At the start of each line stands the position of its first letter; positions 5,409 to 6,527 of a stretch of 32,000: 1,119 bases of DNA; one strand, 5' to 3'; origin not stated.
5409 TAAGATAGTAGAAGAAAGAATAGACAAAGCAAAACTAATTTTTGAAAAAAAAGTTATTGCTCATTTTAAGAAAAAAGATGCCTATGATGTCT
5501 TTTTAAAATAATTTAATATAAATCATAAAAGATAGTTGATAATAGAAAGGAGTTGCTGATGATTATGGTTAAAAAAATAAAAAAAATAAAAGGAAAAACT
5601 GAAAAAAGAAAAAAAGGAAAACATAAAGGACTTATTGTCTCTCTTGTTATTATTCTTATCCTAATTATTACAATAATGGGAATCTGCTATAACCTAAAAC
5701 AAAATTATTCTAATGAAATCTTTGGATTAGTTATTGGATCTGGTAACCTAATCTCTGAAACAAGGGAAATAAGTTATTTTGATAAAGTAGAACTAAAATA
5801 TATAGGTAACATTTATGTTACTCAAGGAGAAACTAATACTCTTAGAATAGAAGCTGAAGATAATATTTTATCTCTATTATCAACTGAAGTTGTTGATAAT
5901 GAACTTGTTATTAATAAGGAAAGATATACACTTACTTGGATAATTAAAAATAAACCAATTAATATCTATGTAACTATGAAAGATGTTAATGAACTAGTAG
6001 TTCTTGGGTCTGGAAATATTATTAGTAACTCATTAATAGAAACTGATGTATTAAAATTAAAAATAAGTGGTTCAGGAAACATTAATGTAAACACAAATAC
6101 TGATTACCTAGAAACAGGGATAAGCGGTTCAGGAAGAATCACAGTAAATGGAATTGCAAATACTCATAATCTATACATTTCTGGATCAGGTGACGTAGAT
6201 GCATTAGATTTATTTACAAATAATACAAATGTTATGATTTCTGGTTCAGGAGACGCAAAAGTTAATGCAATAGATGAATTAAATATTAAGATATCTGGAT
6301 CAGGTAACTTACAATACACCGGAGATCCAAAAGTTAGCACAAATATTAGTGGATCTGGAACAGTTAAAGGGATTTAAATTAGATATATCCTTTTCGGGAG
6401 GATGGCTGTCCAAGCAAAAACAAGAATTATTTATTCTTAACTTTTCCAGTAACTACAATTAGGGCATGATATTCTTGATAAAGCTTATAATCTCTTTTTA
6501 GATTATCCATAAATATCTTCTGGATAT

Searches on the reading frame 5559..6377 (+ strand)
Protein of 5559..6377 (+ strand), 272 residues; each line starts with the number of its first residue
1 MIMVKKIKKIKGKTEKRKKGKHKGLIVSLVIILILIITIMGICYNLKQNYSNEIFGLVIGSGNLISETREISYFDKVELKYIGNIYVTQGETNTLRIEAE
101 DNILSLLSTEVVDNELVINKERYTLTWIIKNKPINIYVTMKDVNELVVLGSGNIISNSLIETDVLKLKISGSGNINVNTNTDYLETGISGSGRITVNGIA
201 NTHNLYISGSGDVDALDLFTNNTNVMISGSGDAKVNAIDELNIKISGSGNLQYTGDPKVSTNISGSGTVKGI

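Call 62: search_protein_families(library=pfam, proteins=[window:5559-6377:+], max_evalue=0.05)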
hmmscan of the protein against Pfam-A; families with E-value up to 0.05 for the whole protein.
window:5559-6377:+ (272 aa): 1 family
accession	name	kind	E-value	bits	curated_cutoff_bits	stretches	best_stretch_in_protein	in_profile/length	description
PF10988.14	DUF2807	-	1.6e-46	158.8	24.2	1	74-257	2-181/181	Putative auto-transporter adhesin, head GIN domain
